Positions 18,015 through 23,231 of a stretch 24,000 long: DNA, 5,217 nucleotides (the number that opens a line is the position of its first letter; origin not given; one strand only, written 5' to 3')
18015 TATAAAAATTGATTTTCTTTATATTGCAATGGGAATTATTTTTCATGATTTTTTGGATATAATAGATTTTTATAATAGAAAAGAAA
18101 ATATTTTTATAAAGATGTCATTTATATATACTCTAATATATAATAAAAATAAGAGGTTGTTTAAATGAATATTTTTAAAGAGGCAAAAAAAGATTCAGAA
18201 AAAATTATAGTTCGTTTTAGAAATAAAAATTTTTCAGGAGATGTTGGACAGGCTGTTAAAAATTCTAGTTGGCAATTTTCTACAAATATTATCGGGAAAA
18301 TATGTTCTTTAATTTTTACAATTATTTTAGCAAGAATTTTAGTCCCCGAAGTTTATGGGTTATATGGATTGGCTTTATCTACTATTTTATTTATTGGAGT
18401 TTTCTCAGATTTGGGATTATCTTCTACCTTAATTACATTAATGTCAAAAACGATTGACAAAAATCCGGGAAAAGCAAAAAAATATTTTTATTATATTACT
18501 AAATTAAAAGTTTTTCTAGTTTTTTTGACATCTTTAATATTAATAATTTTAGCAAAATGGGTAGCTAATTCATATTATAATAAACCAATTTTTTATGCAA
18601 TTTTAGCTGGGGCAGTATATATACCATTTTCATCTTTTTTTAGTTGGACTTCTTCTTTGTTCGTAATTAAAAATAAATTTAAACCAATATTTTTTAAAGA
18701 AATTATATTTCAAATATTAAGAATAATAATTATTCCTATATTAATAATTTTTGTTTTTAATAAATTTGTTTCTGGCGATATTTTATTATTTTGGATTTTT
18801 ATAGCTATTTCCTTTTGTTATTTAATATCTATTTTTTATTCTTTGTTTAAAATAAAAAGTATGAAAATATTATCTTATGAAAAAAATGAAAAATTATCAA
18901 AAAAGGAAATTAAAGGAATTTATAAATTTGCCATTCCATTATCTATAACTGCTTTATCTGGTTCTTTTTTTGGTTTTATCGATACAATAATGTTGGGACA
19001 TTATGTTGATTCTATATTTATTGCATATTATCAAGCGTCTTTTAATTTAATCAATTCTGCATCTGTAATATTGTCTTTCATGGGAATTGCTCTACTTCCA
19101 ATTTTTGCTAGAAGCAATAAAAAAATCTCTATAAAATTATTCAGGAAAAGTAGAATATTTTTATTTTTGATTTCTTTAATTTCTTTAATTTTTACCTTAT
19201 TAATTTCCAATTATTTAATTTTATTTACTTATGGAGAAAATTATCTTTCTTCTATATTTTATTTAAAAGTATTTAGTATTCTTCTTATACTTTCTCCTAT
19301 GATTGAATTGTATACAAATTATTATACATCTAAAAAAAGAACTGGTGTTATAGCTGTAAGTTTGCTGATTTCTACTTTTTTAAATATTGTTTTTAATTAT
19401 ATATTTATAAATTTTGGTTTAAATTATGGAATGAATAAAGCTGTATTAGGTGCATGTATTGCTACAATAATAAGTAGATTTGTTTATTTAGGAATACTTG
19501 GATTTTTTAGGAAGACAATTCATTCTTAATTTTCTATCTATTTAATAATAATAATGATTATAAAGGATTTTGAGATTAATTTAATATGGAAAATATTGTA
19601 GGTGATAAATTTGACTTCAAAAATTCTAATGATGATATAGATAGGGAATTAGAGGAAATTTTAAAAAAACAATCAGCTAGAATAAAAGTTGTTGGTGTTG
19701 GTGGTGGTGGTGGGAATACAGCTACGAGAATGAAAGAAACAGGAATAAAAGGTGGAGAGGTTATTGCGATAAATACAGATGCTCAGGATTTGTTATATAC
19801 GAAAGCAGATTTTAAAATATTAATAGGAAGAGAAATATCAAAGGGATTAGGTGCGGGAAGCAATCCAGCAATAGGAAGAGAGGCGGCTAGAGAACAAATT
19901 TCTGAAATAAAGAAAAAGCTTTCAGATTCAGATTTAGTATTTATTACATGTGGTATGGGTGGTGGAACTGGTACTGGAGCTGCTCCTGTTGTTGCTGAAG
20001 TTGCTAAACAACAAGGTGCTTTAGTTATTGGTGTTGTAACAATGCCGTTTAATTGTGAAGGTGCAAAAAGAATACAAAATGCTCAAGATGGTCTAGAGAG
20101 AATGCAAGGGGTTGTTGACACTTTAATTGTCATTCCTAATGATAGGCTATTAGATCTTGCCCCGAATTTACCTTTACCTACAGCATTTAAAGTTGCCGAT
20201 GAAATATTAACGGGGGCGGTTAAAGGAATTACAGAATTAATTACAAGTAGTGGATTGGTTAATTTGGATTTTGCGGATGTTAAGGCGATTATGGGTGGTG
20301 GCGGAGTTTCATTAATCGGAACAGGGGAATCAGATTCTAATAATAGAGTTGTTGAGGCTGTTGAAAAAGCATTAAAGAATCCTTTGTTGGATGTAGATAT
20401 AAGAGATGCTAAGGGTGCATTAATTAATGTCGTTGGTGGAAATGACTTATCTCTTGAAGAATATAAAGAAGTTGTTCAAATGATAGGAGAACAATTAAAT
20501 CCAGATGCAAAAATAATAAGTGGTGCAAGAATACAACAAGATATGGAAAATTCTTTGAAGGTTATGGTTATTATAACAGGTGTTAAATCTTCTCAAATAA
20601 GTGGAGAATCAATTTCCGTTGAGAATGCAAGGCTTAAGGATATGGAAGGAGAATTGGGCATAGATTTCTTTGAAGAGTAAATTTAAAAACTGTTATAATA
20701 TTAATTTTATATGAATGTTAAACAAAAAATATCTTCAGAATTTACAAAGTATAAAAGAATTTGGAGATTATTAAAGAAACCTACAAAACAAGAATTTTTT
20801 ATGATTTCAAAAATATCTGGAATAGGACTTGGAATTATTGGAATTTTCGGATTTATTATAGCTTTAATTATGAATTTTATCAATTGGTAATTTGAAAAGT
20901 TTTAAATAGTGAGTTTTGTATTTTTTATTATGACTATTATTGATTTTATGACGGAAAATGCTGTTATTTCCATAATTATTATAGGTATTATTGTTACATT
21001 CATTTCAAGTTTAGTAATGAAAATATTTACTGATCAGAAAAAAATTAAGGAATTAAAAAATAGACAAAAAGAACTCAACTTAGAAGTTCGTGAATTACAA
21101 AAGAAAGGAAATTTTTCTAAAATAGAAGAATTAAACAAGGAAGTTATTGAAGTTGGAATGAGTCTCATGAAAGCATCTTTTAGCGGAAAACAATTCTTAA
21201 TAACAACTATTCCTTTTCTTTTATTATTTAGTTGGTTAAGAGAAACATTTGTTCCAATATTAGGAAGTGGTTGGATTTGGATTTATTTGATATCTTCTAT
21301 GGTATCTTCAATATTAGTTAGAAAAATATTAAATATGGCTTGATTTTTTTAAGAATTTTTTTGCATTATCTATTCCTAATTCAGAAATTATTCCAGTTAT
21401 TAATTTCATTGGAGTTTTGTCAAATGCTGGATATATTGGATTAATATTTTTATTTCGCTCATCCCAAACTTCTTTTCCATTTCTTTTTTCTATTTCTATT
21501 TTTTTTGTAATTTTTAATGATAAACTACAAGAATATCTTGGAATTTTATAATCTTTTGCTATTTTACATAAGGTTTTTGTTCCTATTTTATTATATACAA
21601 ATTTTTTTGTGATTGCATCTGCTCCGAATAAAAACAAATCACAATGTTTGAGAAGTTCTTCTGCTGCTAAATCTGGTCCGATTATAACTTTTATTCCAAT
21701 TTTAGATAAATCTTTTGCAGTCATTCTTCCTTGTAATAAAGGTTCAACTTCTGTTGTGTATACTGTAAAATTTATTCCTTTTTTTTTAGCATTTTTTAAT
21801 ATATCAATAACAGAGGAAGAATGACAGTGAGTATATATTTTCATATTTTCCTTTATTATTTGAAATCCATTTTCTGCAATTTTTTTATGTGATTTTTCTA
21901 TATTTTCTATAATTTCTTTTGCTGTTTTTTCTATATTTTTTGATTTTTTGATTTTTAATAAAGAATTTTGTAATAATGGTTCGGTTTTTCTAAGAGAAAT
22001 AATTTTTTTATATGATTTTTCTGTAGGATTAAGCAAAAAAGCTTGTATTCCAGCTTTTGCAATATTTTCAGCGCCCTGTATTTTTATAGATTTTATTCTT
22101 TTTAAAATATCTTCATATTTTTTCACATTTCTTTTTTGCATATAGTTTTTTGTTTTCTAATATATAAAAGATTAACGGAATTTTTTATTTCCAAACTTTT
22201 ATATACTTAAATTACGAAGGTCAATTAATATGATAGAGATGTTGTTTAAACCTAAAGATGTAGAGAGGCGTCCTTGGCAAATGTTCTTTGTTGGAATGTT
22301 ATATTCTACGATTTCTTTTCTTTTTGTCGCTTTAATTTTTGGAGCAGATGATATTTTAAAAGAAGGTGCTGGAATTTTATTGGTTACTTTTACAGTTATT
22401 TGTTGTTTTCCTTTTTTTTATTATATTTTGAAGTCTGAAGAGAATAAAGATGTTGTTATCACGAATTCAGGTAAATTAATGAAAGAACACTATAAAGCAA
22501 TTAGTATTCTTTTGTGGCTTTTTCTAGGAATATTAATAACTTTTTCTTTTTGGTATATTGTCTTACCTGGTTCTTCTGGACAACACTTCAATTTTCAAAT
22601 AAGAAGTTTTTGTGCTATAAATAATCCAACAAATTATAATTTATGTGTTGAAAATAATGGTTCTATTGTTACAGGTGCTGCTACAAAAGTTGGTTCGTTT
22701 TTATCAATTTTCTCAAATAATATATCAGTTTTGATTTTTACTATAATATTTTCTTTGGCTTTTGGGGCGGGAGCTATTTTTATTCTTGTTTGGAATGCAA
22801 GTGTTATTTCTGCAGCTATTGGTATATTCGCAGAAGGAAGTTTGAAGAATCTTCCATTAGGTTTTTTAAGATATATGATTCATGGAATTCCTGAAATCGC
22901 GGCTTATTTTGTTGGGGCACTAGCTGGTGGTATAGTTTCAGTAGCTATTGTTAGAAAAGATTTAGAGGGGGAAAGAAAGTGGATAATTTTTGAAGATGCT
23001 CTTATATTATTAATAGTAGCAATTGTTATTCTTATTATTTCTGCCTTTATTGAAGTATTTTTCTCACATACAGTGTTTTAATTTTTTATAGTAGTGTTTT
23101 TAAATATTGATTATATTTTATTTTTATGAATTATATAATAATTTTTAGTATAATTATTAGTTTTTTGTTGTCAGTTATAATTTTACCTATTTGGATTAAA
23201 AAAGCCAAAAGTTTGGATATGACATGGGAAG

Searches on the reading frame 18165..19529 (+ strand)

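Call 9: search_protein_families(library=pfam, proteins=[window:18165-19529:+], max_evalue=0.01)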
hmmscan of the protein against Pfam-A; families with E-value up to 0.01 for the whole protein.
window:18165-19529:+ (454 aa): 3 families
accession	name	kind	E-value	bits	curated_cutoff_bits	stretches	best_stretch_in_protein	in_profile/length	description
PF01943.22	Polysacc_synt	-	4.9e-24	85.6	28.2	1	31-316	2-272/274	Polysaccharide biosynthesis protein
PF13440.11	Polysacc_synt_3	-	1.4e-17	64.3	23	1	54-364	1-292/293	Polysaccharide biosynthesis protein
PF01554.23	MatE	-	2.4e-07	31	24.9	1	258-413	1-161/161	MatE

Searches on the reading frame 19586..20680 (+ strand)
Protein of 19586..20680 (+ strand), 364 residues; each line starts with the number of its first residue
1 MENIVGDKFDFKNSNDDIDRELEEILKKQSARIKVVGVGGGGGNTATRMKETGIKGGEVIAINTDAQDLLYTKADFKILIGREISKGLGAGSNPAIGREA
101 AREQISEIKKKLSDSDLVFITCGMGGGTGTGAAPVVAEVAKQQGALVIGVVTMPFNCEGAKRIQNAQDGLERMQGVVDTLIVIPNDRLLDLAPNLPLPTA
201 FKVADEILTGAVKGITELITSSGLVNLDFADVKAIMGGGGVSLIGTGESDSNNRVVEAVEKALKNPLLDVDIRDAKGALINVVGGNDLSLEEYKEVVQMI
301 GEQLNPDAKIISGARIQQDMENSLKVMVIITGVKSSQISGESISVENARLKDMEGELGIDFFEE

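Call 9: search_protein_families(library=pfam, proteins=[window:19586-20680:+], max_evalue=0.01)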
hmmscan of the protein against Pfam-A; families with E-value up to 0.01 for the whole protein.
window:19586-20680:+ (364 aa): 2 families
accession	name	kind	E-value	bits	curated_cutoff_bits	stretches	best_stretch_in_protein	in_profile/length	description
PF00091.31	Tubulin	-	9.5e-48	163.4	33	1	32-191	1-188/190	Tubulin/FtsZ family, GTPase domain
PF12327.13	FtsZ_C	-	1.7e-32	112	27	1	240-334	1-95/95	FtsZ family, C-terminal domain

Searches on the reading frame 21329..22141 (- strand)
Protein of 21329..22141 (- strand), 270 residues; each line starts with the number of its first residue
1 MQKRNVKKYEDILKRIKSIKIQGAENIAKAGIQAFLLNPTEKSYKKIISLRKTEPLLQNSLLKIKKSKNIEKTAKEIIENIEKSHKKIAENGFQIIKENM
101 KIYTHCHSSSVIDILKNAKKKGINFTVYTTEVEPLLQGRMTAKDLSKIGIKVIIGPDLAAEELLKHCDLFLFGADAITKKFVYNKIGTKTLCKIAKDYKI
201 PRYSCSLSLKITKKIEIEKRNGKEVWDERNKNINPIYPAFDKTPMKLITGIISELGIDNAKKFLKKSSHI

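Call 9: search_protein_families(library=pfam, proteins=[window:21329-22141:-], max_evalue=0.01)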
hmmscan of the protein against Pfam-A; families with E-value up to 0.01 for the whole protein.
window:21329-22141:- (270 aa): 1 family
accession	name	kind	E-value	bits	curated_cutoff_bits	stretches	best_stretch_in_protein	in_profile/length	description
PF01008.23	IF-2B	-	1e-44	153.3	22.4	1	39-257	47-277/280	Initiation factor 2 subunit family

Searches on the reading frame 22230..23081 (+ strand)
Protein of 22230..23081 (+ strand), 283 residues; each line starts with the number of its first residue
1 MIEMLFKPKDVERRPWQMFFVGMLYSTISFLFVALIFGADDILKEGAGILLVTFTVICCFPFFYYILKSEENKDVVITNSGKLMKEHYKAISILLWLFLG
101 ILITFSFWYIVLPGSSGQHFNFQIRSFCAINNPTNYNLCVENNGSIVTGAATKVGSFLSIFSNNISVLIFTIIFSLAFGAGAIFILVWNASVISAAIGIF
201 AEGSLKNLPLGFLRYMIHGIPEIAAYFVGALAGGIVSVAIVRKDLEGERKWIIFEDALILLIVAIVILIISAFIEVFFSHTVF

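Call 9: search_protein_families(library=pfam, proteins=[window:22230-23081:+], max_evalue=0.01)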
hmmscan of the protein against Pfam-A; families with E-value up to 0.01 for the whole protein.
window:22230-23081:+ (283 aa): 1 family
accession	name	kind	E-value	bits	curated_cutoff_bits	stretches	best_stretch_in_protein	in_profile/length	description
PF01944.22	SpoIIM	-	9.6e-15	55.3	26.9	1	100-279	6-162/163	Stage II sporulation protein M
